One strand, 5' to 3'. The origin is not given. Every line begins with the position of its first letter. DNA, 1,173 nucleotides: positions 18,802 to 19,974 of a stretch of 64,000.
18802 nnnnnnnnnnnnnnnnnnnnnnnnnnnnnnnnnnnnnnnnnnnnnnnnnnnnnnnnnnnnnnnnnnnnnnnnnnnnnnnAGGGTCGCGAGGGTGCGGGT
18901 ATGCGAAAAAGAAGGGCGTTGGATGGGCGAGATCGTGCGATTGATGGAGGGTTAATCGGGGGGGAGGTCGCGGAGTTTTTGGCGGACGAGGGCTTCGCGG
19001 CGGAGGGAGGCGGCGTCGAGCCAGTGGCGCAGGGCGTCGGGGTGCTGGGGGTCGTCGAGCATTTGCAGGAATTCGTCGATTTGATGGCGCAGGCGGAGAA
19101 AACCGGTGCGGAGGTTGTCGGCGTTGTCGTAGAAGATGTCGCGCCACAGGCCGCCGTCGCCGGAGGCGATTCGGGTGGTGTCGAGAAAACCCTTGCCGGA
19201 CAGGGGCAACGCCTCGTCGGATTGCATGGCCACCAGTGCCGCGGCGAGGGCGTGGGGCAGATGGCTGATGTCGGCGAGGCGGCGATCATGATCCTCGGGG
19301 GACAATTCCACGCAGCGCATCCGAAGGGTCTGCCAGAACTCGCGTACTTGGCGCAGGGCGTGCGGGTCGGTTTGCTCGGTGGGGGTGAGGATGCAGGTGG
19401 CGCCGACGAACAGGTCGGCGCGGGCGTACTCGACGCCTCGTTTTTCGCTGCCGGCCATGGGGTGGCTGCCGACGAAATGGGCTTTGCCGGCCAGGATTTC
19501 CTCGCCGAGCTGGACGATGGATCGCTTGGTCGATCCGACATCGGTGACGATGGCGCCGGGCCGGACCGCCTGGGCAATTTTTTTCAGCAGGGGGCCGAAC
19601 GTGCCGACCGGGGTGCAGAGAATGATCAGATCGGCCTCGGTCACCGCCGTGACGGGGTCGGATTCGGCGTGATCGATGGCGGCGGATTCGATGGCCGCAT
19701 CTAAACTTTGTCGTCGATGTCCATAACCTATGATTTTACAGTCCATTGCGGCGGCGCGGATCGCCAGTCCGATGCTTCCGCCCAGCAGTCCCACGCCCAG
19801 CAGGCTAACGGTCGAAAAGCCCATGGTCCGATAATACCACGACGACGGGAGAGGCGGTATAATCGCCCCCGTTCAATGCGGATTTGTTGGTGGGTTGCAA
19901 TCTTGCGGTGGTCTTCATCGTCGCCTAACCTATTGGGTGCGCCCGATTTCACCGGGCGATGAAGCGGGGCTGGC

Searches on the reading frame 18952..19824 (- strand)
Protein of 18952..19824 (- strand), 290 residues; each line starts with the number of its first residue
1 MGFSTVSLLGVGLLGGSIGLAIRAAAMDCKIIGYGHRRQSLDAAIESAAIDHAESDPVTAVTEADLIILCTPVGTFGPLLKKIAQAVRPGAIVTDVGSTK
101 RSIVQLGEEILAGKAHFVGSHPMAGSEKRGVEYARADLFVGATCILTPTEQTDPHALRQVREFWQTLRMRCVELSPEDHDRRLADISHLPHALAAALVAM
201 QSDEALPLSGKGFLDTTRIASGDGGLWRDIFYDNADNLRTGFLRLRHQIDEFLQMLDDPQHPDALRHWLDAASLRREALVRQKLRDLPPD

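Call 42: search_protein_families(library=pfam, proteins=[window:18952-19824:-], max_evalue=0.001)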
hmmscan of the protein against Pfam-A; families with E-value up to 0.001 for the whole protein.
window:18952-19824:- (290 aa): 4 families
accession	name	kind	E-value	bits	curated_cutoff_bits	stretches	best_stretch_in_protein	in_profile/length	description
PF02153.23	PDH_N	-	8.8e-43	145.9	26.5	1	18-171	1-152/154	Prephenate dehydrogenase, nucleotide-binding domain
PF20463.3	PDH_C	-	7.8e-16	58.7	22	1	175-269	1-100/102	Prephenate dehydrogenase, dimerization domain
PF03807.23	F420_oxidored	-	2.5e-05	25.2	21.6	1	6-96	2-91/94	NADP oxidoreductase coenzyme F420-dependent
PF02423.21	OCD_Mu_crystall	-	0.00095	18.7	24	0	5-123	131-251/314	Ornithine cyclodeaminase/mu-crystallin family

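Call 84: list_cluster_members(proteins=[window:18952-19824:-, window:13407-14873:-, window:3884-4798:-])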
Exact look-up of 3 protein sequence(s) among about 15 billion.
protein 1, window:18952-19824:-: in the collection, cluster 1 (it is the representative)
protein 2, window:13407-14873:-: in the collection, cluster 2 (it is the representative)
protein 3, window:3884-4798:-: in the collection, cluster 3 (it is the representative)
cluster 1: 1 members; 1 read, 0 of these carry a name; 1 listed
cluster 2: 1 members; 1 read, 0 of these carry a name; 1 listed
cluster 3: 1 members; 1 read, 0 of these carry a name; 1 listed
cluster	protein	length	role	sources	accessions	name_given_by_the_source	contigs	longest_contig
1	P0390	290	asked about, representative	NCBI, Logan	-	-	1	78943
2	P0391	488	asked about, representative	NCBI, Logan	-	-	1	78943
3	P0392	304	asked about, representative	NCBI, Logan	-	-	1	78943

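Call 85: find_encoding_contigs(protein=P0391, flank=10000, max_places=3)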
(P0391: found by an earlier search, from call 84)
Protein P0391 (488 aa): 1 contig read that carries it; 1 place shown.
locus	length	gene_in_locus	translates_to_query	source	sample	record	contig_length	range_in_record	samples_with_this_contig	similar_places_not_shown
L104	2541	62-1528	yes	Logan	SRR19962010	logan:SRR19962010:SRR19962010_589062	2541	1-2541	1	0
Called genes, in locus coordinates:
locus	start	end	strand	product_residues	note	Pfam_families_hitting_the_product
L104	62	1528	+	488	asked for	PF00884:Sulfatase, PF01663:Phosphodiest (weak), PF16347:SGSH_C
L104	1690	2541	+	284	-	?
